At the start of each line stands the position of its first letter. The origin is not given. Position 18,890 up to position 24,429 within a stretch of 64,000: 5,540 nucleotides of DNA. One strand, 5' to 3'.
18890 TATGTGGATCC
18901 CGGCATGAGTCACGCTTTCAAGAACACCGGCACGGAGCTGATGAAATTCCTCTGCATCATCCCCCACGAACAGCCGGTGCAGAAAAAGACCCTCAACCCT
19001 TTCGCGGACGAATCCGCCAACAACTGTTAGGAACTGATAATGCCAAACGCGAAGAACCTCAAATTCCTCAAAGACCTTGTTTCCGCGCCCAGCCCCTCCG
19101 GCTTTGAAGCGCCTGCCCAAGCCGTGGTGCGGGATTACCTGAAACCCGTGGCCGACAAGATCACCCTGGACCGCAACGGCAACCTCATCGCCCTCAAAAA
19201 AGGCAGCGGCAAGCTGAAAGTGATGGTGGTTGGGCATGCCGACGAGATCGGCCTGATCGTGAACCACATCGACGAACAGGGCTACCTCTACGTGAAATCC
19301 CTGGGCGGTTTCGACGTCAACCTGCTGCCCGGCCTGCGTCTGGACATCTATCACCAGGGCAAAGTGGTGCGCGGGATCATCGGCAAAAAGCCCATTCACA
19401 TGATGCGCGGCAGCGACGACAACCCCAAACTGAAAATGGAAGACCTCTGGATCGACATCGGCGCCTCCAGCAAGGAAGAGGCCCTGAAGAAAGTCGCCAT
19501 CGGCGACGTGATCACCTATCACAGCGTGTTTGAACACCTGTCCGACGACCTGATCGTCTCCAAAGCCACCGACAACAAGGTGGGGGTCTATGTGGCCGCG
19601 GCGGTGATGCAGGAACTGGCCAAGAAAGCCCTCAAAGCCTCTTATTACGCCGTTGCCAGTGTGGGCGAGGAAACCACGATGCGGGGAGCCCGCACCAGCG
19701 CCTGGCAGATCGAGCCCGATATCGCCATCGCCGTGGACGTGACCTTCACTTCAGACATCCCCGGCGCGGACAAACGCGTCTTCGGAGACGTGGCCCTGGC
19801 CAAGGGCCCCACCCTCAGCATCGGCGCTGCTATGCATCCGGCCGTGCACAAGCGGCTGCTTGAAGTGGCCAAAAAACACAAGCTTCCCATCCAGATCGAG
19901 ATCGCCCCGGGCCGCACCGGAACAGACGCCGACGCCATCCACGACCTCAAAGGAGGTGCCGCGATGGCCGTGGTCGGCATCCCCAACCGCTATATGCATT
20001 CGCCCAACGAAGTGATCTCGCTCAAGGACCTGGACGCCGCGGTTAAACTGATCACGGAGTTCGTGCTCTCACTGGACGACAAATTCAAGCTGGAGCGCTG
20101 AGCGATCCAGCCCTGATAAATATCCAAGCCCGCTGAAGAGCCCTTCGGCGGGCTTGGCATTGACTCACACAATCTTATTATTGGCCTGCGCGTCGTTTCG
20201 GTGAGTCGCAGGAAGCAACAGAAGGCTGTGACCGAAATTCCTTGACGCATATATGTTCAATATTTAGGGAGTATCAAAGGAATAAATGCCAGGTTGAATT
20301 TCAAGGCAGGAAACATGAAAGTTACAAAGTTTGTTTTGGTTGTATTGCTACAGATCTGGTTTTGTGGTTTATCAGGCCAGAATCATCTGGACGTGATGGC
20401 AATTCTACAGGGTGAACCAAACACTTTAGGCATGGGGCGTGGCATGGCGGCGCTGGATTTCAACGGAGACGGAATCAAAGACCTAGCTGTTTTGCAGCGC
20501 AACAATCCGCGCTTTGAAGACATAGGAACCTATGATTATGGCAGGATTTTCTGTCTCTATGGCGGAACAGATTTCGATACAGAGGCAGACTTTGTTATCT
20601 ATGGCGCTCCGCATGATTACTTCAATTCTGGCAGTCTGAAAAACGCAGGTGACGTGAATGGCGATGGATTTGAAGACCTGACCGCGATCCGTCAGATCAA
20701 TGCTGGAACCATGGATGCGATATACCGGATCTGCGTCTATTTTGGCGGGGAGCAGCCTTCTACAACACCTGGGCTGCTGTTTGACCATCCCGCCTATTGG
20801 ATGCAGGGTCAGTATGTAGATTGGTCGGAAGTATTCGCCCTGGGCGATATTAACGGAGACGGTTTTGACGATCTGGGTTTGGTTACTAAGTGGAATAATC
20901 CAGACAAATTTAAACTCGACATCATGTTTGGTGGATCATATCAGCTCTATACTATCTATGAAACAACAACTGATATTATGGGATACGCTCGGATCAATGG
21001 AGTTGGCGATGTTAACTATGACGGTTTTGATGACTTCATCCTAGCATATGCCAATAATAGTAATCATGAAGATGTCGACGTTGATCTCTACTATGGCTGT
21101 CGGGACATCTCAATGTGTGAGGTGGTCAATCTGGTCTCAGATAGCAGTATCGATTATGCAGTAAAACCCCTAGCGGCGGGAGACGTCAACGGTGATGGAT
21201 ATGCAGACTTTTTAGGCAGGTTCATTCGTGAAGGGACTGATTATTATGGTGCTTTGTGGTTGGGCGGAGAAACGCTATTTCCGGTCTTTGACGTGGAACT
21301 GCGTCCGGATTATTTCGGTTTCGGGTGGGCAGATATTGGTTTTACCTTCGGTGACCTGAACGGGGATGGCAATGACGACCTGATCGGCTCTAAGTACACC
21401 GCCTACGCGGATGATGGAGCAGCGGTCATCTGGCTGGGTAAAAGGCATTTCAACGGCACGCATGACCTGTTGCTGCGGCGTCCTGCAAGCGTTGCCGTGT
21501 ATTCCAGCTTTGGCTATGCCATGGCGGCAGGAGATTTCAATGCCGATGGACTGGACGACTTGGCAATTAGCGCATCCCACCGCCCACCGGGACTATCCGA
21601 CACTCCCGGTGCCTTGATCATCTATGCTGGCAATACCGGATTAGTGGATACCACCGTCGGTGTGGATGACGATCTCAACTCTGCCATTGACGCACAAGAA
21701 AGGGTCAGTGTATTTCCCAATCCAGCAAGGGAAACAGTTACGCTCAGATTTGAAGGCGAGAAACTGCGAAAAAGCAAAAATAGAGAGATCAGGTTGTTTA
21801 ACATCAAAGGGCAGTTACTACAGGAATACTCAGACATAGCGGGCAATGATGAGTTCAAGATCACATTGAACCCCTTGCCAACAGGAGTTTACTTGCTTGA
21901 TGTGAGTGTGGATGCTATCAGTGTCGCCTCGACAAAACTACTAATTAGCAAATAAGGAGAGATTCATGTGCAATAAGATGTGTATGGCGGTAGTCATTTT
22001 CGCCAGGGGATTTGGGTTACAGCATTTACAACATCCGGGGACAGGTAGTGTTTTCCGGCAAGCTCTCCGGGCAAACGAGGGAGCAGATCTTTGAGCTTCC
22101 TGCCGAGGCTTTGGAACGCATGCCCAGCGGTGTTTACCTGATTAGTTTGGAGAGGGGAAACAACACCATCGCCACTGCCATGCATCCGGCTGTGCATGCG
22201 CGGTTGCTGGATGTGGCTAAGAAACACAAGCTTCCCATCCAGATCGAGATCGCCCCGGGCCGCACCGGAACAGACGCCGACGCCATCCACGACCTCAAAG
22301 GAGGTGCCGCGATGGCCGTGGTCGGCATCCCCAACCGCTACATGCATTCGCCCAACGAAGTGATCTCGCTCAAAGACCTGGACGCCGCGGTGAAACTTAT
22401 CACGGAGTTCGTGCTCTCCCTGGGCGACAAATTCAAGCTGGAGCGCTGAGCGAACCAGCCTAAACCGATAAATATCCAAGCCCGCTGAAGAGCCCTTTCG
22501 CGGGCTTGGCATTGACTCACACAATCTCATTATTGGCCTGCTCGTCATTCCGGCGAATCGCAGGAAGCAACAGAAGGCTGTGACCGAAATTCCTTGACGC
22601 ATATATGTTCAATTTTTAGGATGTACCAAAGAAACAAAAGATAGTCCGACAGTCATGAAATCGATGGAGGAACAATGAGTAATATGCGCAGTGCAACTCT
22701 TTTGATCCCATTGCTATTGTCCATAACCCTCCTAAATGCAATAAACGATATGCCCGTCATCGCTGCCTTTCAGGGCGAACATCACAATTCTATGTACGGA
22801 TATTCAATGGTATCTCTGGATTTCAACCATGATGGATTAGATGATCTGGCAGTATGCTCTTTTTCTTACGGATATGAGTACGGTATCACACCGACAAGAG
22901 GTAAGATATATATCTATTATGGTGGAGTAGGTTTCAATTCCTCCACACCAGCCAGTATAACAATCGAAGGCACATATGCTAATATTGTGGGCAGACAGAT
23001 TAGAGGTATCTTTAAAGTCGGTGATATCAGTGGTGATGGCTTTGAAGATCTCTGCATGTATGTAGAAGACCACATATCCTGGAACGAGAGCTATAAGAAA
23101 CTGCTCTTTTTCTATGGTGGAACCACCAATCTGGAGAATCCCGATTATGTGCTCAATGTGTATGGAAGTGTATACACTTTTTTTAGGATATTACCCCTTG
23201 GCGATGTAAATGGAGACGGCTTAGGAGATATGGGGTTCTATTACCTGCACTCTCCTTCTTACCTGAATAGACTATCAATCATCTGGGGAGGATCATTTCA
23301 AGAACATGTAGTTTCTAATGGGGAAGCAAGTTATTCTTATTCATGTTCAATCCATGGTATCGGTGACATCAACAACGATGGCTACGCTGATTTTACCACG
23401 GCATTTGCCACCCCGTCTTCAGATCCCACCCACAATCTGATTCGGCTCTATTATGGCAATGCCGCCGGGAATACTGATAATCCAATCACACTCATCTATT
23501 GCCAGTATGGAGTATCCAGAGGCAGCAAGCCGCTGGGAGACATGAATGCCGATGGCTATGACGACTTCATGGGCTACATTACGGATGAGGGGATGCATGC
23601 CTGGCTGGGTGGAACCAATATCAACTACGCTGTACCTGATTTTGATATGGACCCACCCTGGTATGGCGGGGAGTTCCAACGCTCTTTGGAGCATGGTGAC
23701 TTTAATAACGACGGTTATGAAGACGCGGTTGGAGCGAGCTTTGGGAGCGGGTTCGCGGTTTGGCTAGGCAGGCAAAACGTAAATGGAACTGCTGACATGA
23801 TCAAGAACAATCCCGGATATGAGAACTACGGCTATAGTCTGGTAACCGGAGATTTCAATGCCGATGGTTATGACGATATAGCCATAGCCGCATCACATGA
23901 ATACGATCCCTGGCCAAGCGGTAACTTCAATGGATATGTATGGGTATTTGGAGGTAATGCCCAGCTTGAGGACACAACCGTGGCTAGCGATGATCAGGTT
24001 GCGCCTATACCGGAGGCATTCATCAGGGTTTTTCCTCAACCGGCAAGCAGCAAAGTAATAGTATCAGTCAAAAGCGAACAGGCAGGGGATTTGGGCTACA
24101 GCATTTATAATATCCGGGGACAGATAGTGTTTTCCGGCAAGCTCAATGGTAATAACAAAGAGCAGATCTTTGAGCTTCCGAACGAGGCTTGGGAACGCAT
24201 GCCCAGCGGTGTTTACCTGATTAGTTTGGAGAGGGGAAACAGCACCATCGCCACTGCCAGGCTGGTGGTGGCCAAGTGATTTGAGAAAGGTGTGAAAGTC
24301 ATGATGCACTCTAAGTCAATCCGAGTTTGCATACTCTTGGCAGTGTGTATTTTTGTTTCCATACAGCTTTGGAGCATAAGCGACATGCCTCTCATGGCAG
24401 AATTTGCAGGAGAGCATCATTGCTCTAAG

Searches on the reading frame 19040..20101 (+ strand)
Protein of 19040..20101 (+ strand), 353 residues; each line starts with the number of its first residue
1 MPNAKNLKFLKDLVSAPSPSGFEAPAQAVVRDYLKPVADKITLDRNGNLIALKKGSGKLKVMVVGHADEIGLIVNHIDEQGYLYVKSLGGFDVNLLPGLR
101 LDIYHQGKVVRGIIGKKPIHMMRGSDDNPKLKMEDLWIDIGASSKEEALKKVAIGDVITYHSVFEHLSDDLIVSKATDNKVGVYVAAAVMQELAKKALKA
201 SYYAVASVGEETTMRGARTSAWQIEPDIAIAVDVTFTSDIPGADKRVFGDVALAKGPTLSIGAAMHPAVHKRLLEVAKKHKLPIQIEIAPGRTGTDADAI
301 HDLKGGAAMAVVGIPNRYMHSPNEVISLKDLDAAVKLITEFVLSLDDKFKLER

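Call 101: search_protein_families(library=pfam, proteins=[window:19040-20101:+], max_evalue=0.001)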
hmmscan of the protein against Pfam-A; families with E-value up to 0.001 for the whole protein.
window:19040-20101:+ (353 aa): 3 families
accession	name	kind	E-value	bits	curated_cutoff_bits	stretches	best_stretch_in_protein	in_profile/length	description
PF05343.19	Peptidase_M42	-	6.2e-86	288.5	23.2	1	47-337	1-292/292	M42 glutamyl aminopeptidase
PF01546.33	Peptidase_M20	-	1.4e-08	35.4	24.6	1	176-343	33-205/206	Peptidase family M20/M25/M40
PF02127.20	Peptidase_M18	-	0.00041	19.7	24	0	268-341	356-431/432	Aminopeptidase I zinc metalloprotease (M18)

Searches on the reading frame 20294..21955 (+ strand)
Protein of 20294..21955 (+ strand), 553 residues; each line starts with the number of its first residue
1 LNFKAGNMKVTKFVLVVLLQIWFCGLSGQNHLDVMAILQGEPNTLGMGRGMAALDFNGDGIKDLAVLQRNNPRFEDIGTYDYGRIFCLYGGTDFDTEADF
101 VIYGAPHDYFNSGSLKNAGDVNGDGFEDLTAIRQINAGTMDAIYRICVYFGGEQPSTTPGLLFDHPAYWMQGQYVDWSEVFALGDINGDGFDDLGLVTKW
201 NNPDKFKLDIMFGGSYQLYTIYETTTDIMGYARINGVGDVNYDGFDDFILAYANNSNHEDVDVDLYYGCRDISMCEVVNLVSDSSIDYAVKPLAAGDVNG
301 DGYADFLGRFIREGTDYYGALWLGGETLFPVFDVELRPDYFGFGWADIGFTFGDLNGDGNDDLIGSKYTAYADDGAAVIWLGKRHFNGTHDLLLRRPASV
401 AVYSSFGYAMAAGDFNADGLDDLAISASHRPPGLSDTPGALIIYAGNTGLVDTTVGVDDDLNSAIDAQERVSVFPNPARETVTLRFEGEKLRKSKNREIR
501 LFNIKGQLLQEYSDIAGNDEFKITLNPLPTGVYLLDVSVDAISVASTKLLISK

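Call 101: search_protein_families(library=pfam, proteins=[window:20294-21955:+], max_evalue=0.001)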
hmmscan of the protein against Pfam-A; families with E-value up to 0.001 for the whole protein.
window:20294-21955:+ (553 aa): 3 families
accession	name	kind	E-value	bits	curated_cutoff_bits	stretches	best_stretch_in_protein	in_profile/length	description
PF01839.29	FG-GAP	-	8.1e-23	80.3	22.1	2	406-429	1-24/37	FG-GAP repeat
PF13517.12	FG-GAP_3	-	1.6e-12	48.3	26.9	1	354-424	1-60/61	FG-GAP-like repeat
PF18962.6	Por_Secre_tail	-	3.2e-11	43.8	27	1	473-551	1-75/75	Secretion system C-terminal sorting domain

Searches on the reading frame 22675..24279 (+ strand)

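Call 101: search_protein_families(library=pfam, proteins=[window:22675-24279:+], max_evalue=0.001)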
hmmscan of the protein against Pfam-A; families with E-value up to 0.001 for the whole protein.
window:22675-24279:+ (534 aa): 3 families
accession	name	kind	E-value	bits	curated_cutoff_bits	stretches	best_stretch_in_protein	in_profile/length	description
PF01839.29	FG-GAP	-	7.8e-25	86.7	22.1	2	385-425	1-37/37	FG-GAP repeat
PF13517.12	FG-GAP_3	-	3.6e-15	56.7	26.9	2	342-403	1-60/61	FG-GAP-like repeat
PF18962.6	Por_Secre_tail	-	2.7e-08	34.4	27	1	452-531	1-74/75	Secretion system C-terminal sorting domain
